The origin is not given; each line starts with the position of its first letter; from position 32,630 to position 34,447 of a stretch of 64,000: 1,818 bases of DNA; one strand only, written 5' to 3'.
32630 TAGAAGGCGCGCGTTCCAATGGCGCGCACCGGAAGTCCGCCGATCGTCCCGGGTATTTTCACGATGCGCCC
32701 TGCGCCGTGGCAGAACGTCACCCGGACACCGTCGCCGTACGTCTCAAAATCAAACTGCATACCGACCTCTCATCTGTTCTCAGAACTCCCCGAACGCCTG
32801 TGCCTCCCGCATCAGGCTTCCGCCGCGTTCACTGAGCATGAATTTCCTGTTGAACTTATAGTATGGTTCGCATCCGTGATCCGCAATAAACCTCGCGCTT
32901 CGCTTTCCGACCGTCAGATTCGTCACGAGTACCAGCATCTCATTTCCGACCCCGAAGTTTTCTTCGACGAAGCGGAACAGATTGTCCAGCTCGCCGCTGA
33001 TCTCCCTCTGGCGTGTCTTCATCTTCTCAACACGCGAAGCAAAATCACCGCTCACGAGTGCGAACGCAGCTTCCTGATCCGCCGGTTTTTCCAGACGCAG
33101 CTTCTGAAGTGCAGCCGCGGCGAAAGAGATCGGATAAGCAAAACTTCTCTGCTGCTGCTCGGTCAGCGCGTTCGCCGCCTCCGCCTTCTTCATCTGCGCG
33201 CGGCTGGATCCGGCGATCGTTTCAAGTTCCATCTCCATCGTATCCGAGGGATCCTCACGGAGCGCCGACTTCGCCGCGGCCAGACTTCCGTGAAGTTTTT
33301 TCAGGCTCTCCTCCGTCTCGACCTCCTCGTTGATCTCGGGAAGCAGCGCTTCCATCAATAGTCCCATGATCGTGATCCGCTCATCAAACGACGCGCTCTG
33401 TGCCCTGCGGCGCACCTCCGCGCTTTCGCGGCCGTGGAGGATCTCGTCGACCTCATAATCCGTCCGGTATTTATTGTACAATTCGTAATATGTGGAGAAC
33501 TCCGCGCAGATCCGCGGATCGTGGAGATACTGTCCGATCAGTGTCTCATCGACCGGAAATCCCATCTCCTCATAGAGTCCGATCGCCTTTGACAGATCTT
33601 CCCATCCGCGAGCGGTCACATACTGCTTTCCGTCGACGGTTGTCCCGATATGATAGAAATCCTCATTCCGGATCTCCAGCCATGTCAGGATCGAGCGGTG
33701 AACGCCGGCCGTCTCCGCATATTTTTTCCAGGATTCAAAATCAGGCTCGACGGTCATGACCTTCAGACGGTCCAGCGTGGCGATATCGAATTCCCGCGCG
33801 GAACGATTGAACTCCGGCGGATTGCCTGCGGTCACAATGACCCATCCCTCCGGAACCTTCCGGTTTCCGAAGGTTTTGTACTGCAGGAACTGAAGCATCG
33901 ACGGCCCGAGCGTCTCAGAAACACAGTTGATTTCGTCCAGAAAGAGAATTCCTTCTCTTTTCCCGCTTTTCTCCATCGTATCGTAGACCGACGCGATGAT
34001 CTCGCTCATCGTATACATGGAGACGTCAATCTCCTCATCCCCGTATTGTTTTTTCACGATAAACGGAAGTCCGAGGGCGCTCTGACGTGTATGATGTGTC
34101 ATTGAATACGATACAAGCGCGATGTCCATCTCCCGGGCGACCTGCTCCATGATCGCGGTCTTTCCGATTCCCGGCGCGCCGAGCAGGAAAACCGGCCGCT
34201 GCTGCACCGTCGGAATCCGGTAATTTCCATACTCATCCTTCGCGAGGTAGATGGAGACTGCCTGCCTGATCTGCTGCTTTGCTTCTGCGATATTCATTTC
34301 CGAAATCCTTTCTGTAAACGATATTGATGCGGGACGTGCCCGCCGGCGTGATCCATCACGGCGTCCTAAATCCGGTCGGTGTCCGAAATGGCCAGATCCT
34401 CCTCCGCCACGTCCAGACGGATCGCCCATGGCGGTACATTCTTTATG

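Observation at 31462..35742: Self-contained three-gene operon of unknown function: VWA/DUF2201-like protein, MoxR-type AAA+ ATPase and a cytoplasmic BspA-type LRR protein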

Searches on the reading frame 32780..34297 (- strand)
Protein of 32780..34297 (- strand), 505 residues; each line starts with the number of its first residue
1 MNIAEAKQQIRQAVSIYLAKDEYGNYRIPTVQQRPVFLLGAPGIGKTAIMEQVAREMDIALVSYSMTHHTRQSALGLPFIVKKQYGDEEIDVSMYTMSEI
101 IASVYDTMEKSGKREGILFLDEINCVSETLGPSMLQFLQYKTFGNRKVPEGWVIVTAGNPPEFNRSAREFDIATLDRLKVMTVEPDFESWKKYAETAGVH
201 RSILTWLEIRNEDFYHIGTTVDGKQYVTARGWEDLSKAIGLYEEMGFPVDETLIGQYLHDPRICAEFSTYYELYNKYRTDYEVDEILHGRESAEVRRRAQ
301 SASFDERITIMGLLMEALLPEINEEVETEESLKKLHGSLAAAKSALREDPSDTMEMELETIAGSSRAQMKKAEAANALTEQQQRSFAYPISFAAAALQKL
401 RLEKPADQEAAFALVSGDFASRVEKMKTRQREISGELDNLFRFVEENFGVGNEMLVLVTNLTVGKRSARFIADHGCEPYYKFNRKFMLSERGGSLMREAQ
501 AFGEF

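Call 3: search_protein_families(library=pfam, proteins=[window:32780-34297:-], max_evalue=0.1)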
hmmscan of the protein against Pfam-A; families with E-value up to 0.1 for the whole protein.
window:32780-34297:- (505 aa): 16 families
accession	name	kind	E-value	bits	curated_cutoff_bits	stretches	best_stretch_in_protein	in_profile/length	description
PF00004.35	AAA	-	6.8e-08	33.5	21.2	1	37-129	2-72/131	ATPase family associated with various cellular activities (AAA)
PF07728.20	AAA_5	-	1.4e-07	32.1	22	1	35-177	1-138/139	AAA domain (dynein-related subfamily)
PF20030.5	bpMoxR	-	3.7e-05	23.3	27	1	11-87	8-86/205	MoxR domain in the MoxR-vWA-beta-propeller ternary systems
PF13173.12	AAA_14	-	0.00015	22.2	27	1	33-128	2-76/129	AAA domain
PF13191.12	AAA_16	-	0.00093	20.2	32.6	1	30-60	21-51/167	AAA ATPase domain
PF13401.12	AAA_22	-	0.0035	18.1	27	1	32-145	4-109/130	AAA domain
PF05496.18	RuvB_N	-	0.0037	17.5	27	1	35-65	35-65/159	Holliday junction DNA helicase RuvB P-loop domain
PF00158.32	Sigma54_activat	-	0.0061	16.7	20.2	0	114-143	93-122/168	Sigma-54 interaction domain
PF13245.12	AAA_19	-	0.0063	17.1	25.1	1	30-136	8-112/134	AAA domain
PF12775.13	AAA_7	-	0.01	15.8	25.8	1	32-71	32-72/181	P-loop containing dynein motor region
PF20720.3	nSTAND3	-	0.018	15.2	27.2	1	33-56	17-40/155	Novel STAND NTPase 3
PF13207.12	AAA_17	-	0.023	15.4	27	1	39-65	1-27/136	AAA domain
PF00493.29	MCM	-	0.082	12.4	23.3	0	8-85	30-105/224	MCM P-loop domain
PF01637.24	ATPase_2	-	0.084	13.1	33.2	0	33-125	20-121/225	ATPase domain predominantly from Archaea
PF00625.27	Guanylate_kin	-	0.096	12.8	25.2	0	33-73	2-41/182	Guanylate kinase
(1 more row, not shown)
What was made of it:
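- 32780..34297 (-): Gene 2: a 505-aa AAA+ ATPase of the MoxR/dynein-like (AAA_5) kind. The AAA+ module spans residues 1-300 and a helical C-terminal extension spans residues 301-505. Pfam AAA scores 33.5 bits and AAA_5 32.1 bits, both above their cut-offs (call 3).
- There is a sub-threshold bpMoxR match (call 3).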

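Call 4: search_protein_families(library=ncbifam, proteins=[window:32780-34297:-], max_evalue=0.1)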
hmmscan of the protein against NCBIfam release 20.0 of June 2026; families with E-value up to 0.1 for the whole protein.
window:32780-34297:- (505 aa): 15 families
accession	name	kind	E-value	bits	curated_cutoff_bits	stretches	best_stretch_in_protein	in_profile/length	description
NF003229.0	PRK04195.1-5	equivalog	0.00099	17.9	280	1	5-62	24-73/413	replication factor C large subunit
TIGR00635.1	ruvB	equivalog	0.002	17.2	299.05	1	35-73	32-70/305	Holliday junction branch migration DNA helicase RuvB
NF003232.0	PRK04195.2-2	equivalog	0.0048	15.8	701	1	30-63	33-66/480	replication factor C large subunit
NF058535.1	antiphage_EruA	equivalog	0.0062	14.7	1000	1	32-65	23-56/1318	NACHT domain-containing antiphage protein EruA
TIGR01243.1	CDC48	subfamily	0.0083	14.5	802.65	1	4-63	459-517/733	CDC48 family AAA ATPase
NF041006.2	cell_div_CdvC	equivalog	0.011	14.6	650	1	3-125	108-209/370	cell division protein CdvC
NF003233.0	PRK04195.2-3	equivalog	0.015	14.2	471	1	32-57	37-62/504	replication factor C large subunit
NF042959.1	IteA_antiphage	equivalog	0.033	13.3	510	1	7-62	101-154/367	anti-phage ATPase IteA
TIGR02928.1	TIGR02928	subfamily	0.04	12.8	181.3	1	35-126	42-141/366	orc1/cdc6 family replication initiation protein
TIGR02639.1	ClpA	equivalog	0.048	11.8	993.15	1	37-71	491-525/734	ATP-dependent Clp protease ATP-binding subunit ClpA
NF008996.1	PRK12339.1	equivalog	0.05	13.3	250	1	36-63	3-30/193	mevalonate-3-phosphate 5-kinase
NF003069.1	PRK03992.1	subfamily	0.052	12.7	500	0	5-62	138-194/379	proteasome-activating nucleotidase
NF000868.0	PRK00080.1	equivalog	0.06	12.2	282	0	36-66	54-84/330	Holliday junction branch migration DNA helicase RuvB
TIGR00764.1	lon_rel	equivalog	0.062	11.9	516.6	0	31-54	35-58/608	ATP-dependent protease LonB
TIGR03689.1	pup_AAA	equivalog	0.075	11.7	504.75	0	8-57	192-240/512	proteasome ATPase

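Call 5: search_protein_families(library=padloc, proteins=[window:32780-34297:-], max_evalue=0.1)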
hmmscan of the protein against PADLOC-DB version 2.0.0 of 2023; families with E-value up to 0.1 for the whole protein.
window:32780-34297:- (505 aa): 6 families
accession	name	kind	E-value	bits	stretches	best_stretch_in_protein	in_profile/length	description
PDLC02196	IetA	-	3.1e-05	21.6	1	6-62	97-151/374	-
PDLC01994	RtcR_PspF1--CARF_AAA_HTH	-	0.00043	17.5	0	30-56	179-204/468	-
PDLC01355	Csm6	-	0.002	15.8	1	410-473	11-73/172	CAS-III; associated_signaling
PDLC04232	IetA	-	0.0023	15.4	1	35-62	118-145/330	-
PDLC02195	IetA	-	0.0027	15.1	1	7-63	113-167/395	-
PDLC04788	PDC-S01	-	0.023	11.6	1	32-130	18-100/448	-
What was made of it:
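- On Known anti-phage defence systems (PADLOC-DB v2): The ATPase has only P-loop-level matches to IetA (E 3e-5 over 57 residues) (call 5).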

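Call 6: search_protein_families(library=phrogs, proteins=[window:32780-34297:-], max_evalue=0.1)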
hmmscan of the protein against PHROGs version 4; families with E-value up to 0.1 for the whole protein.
window:32780-34297:- (505 aa): 13 families
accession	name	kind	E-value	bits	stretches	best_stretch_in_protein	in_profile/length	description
phrog_1297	-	other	4.7e-38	132.1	1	33-373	25-340/356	ATPase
phrog_249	-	moron, auxiliary metabolic gene and host takeover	1.5e-06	28.8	1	32-75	126-169/380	porphyrin biosynthesis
phrog_16335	-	other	4.5e-06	27.1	1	26-160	18-144/267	ATPase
phrog_16448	-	other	0.00064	19.1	1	25-190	441-598/680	ATPase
phrog_2107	-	other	0.00074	20.3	1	36-72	6-43/201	thymidylate kinase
phrog_4339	-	unknown function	0.00085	19.5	0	30-70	48-88/552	-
phrog_21479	-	unknown function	0.0024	18.8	1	37-64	30-57/68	-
phrog_11838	-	DNA, RNA and nucleotide metabolism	0.0029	17.8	1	34-63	41-70/420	clamp loader of DNA polymerase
phrog_3757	-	unknown function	0.0034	17.8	1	8-63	103-156/367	-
phrog_168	-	DNA, RNA and nucleotide metabolism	0.011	16.4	1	35-123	44-109/314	clamp loader of DNA polymerase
phrog_36056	-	unknown function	0.017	16.3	1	3-32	12-41/82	-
phrog_6931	-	unknown function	0.023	14.9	1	21-124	173-268/343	-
phrog_4871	-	other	0.035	13.5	1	33-59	213-239/764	ATP-dependent protease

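Call 7: search_solved_structures(query=window:32780-34297:-, max_evalue=1)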
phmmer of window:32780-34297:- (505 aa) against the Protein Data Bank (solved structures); distinct sequences matched with E-value up to 1: 22.
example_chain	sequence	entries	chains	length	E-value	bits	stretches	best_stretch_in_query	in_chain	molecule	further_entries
7w42_A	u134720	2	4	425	0.0036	19.4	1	8-134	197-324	Uncharacterized ATPase YjoB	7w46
6or5_A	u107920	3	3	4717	0.0044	19.1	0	34-70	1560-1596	Midasin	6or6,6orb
5vc7_A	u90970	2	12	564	0.02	16.9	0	4-63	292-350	VCP-like ATPase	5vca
5g4g_A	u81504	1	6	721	0.04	15.9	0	4-63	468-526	VCP-LIKE ATPASE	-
5g4f_A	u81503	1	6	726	0.041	15.9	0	4-63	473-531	VCP-LIKE ATPASE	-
9lgo_F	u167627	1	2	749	0.14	14.2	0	33-65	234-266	ATPase family gene 2 protein homolog B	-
8rhn_O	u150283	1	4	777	0.15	14.1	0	33-65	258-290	ATPase family gene 2 protein homolog B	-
6ef2_K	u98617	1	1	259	0.15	14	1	6-64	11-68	26S proteasome regulatory subunit 6B homolog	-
6ef0_K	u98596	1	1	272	0.17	13.9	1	6-64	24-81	26S proteasome regulatory subunit 6B homolog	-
6ef1_K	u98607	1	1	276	0.17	13.9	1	6-64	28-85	26S proteasome regulatory subunit 6B homolog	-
6fvw_K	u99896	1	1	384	0.29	13.1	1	6-64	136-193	26S proteasome regulatory subunit 6B homolog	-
6fvt_K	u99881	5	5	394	0.3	13.1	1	6-64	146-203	26S proteasome regulatory subunit 6B homolog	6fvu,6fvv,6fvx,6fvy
9bji_A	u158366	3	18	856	0.31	13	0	27-63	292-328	Nuclear valosin-containing protein-like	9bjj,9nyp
35zv_J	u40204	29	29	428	0.33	12.9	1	6-64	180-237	26S proteasome regulatory subunit 6B homolog | 26S protease regulatory subunit 6B homolog | RPT3 isoform 1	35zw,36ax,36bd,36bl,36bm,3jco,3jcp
5kwa_A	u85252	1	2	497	0.54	12.2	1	7-90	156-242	Proteasome-associated ATPase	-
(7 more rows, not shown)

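Call 9: find_homologous_proteins(query=window:32780-34297:-, max_evalue=0.00001)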
Query window:32780-34297:- (505 aa): 8000 proteins with E <= 0.00001 among 8000 candidates; the best 120 are listed.
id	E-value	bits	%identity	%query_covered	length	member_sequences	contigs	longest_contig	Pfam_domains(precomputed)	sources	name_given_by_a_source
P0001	0.0e+0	1123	100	100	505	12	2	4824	PF00004.36,PF07728.21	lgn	-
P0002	0.0e+0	1009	90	99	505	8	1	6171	PF20030.6,PF00004.36,PF07728.21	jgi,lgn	jgi:hypothetical protein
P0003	4.5e-268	908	80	100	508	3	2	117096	PF20030.6,PF00004.36,PF07728.21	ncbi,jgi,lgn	ncbi:MAG: ATP-binding protein [Bilifractor sp.]|jgi:hypothetical protein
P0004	1.2e-231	788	70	99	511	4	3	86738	PF00004.36,PF07728.21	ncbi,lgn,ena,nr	ncbi:MAG: AAA family ATPase [Eubacterium sp.]|nr:AAA family ATPase [Eubacterium sp.]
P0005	2.8e-231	786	69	99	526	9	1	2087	PF00004.36,PF07728.21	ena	-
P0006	2.4e-230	783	70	100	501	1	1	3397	PF00004.36,PF07728.21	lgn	-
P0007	6.2e-230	782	70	99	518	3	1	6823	PF00004.36,PF07728.21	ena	-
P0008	5.8e-228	775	69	99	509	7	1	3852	PF00004.36,PF07728.21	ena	-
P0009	2.5e-215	734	67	99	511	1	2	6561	PF20030.6,PF00004.36,PF07728.21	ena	-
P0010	7.1e-213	726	65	100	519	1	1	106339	PF00004.36,PF07728.21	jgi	jgi:hypothetical protein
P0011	1.6e-212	725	64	100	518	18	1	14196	PF00004.36,PF07728.21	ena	-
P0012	3.2e-210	717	64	100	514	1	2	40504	PF00004.36,PF07728.21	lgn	-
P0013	3.7e-208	710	63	99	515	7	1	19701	PF00004.36,PF13401.13,PF07728.21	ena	-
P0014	1.7e-207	708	63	99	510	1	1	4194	PF00004.36,PF13401.13,PF07728.21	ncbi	-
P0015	2.3e-206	704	62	100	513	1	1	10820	PF00004.36,PF07728.21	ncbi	-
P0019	1.4e-204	698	63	99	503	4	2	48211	PF20030.6,PF00004.36,PF13401.13,PF07728.21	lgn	-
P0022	7.9e-203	693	62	99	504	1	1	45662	PF20030.6,PF00004.36,PF13401.13,PF07728.21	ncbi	ncbi:MAG: ATP-binding protein [Bilifractor sp.]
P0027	5.0e-200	683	61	99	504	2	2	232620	PF20030.6,PF00004.36,PF13401.13,PF07728.21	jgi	-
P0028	3.4e-199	681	61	99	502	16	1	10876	PF20030.6,PF00004.36,PF13401.13,PF07728.21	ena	-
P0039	6.1e-188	644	60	99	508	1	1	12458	PF20030.6,PF00004.36,PF13401.13,PF07728.21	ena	-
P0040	8.8e-188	643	59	99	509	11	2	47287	PF20030.6,PF00004.36,PF13401.13,PF07728.21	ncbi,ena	-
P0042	1.6e-187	642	60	99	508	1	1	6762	PF20030.6,PF00004.36,PF13401.13,PF07728.21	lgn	-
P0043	4.2e-187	641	59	99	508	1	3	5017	PF20030.6,PF00004.36,PF13401.13,PF07728.21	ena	-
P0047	8.2e-187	640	58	97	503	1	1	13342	PF20030.6,PF00004.36,PF13401.13,PF07728.21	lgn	-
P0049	3.3e-186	638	59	97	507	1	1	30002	PF20030.6,PF00004.36,PF07728.21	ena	-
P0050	6.0e-186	637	59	99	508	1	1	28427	PF20030.6,PF00004.36,PF13401.13,PF07728.21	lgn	-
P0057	1.0e-184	633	60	99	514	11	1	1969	PF20030.6,PF00004.36,PF07728.21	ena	-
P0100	3.7e-182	624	56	98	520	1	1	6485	PF20030.6,PF00004.36,PF07728.21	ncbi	-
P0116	2.8e-181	622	59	96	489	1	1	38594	PF20030.6,PF00004.36,PF07728.21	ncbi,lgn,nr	ncbi:MAG: AAA family ATPase [Clostridiales bacterium]|nr:AAA family ATPase [Clostridiales bacterium]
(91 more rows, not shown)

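Call 11: find_related_loci(query=A1, collection=genome_contigs, flank=7000)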
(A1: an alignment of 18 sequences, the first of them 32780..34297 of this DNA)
Query A1 (505 aa) in genome_contigs; peptide patterns used: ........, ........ (x = any residue, [..] = any of these).
600 stretches matched a pattern (row limit reached: there are more); 523 encode a relative of the query (tblastn E <= 1e-3); the best 80 are kept; 80 distinct loci.
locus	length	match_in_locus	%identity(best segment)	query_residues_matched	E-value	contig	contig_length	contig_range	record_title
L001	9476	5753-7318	69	1-502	0e+0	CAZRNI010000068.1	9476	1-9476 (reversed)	MAG TPA_asm: uncultured Eubacterium sp. isolate SRP278969_co1_437 genome assembly, contig: NODE_10905_length_9476_cov_5.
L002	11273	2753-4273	71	1-502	0e+0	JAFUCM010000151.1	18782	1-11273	MAG: Eubacterium sp. isolate RGIG4369 Roe_deer_Jejunum-3__c82328, whole genome shotgun sequence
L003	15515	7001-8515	68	1-502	0e+0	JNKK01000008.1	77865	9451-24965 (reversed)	Lachnospiraceae bacterium FE2018 T507DRAFT_scaffold00008.8_C, whole genome shotgun sequence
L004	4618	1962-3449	58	1-500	0e+0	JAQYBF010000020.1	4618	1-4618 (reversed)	MAG: Lachnospiraceae bacterium isolate SUG1708 k141_286166, whole genome shotgun sequence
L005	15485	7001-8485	58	1-491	0e+0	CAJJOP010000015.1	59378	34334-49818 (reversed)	MAG TPA_asm: uncultured Roseburia sp. isolate ERR1190848-bin.20 genome assembly, contig: NODE_262_length_59378_cov_35.21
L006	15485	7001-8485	58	1-502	0e+0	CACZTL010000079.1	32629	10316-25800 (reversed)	MAG: uncultured Lachnospiraceae bacterium isolate RUG12934 genome assembly, contig: RUG12934_asm_79, whole genome shotgu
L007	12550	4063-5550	56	1-503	0e+0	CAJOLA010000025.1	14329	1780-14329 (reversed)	uncultured Lachnospiraceae bacterium isolate Reindeer_1_mag_27 genome assembly, contig: scaffold_4259, whole genome shot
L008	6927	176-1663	56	1-503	0e+0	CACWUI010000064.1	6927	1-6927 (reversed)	MAG: uncultured Lachnospiraceae bacterium isolate RUG10926 genome assembly, contig: RUG10926_asm_64, whole genome shotgu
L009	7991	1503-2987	58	1-491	0e+0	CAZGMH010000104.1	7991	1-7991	MAG TPA_asm: uncultured Eubacterium sp. isolate SRP222994_co1_173 genome assembly, contig: NODE_18699_length_7991_cov_17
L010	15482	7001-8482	59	1-491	0e+0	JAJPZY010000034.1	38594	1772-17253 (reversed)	MAG: Clostridiales bacterium isolate BH.4_7 NODE_152_length_38594_cov_19.966476, whole genome shotgun sequence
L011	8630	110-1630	56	1-504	0e+0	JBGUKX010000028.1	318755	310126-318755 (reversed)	MAG: Lachnospiraceae bacterium isolate ruminal_MAG_270 ruminal_MAG_270_contig_0028, whole genome shotgun sequence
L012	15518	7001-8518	55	1-502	0e+0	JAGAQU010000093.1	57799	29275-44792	MAG: Lachnospiraceae bacterium isolate RGIG8689 Water_deer_Colon-2__c447252, whole genome shotgun sequence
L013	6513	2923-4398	55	1-495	0e+0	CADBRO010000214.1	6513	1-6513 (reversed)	MAG: uncultured Lachnospiraceae bacterium isolate RUG14236 genome assembly, contig: RUG14236_asm_214, whole genome shotg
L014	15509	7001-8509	54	1-502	0e+0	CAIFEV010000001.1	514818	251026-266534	MAG: uncultured Lachnospiraceae bacterium isolate UMB00063 genome assembly, contig: NODE_1_length_514818_cov_28.010127,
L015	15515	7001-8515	54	1-502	4e-180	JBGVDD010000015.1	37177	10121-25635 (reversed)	MAG: Lachnospiraceae bacterium isolate fecal_MAG_445 fecal_MAG_445_contig_0015, whole genome shotgun sequence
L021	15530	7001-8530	53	1-502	4e-177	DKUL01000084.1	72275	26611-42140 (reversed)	MAG TPA_asm: Lachnospiraceae bacterium UBA7205 UBA7205_contig_7143, whole genome shotgun sequence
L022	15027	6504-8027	52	1-502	1e-176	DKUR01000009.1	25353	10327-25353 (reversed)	MAG TPA_asm: Lachnospiraceae bacterium UBA7199 UBA7199_contig_2730, whole genome shotgun sequence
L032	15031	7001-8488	54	1-495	3e-174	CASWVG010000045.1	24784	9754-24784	MAG: uncultured Lachnospiraceae bacterium isolate extra-ERR2136575.16_1677762971 genome assembly, contig: NODE_560_lengt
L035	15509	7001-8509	51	1-502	4e-173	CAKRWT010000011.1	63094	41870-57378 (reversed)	MAG: uncultured Lachnospiraceae bacterium isolate REFINED_METABAT215_TOP10_CONTIGS_1500_ASSEMBLY_K77_MERGED__Hadza_MoBio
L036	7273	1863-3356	52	1-500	5e-174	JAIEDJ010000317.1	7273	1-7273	MAG: Oscillospiraceae bacterium isolate SC0389_S3_11 SC0389_S3_11_contig_316, whole genome shotgun sequence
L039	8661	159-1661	50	1-502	1e-172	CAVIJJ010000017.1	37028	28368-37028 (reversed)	bacterium isolate H07616-L1_cleanbin_000017 genome assembly, contig: Spades_H07616-L1_contig_665, whole genome shotgun s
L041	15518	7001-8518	52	1-505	6e-172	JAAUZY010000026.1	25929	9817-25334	MAG: Lachnospiraceae bacterium isolate Mgla_MAG_31-bin_12 c_000000031059, whole genome shotgun sequence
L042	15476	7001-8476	52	1-495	7e-172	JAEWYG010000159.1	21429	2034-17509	MAG: Actinomycetes bacterium isolate OH_SFB_165 k127_170156, whole genome shotgun sequence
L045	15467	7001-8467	54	1-498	1e-171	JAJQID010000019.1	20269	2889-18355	MAG: Lachnospiraceae bacterium isolate U.8_6 NODE_163_length_20269_cov_6.997032, whole genome shotgun sequence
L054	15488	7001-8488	51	1-502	3e-170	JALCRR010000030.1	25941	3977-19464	MAG: Oscillibacter sp. isolate UW_MP_OSCL1_1 Ga0455773_000605, whole genome shotgun sequence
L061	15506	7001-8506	51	1-491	2e-169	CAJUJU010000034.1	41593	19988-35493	MAG TPA_asm: uncultured Acetatifactor sp. isolate MGBC146413 genome assembly, contig: MGBC146413.34, whole genome shotgu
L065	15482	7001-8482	49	1-498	1e-168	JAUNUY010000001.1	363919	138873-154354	MAG: Eubacteriales bacterium isolate S7A_St_001 NODE_3_length_363919_cov_51.652433, whole genome shotgun sequence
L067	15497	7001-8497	52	1-498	3e-168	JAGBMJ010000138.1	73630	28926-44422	MAG: Lachnospiraceae bacterium isolate RGIG9247 Water_deer_Rumen-5__c432096, whole genome shotgun sequence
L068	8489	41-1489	52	1-497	2e-168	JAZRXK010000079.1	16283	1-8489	MAG: Desulfocucumaceae bacterium isolate T1900044951_TA20190004.MAGScoT_cleanbin_000003 SGB_3655_k141_1859286, whole gen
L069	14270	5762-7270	51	1-503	3e-168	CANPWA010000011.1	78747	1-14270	MAG: uncultured Acetatifactor sp. isolate Lapin-001__bin37 genome assembly, contig: Lapin-001__NODE_469_length_78747_cov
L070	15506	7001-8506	52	1-502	4e-168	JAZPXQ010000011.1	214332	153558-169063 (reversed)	MAG: Acutalibacteraceae bacterium isolate T1900044651_TS20190117.MAGScoT_cleanbin_000005 SGB_1416_k141_1053865, whole ge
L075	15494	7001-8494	51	1-500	3e-167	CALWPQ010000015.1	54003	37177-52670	MAG: uncultured Clostridia bacterium isolate E07__bin309 genome assembly, contig: E07__k127_4756204, whole genome shotgu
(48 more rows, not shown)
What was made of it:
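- At least 523 species genomes encode a relative of the ATPase (call 11).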
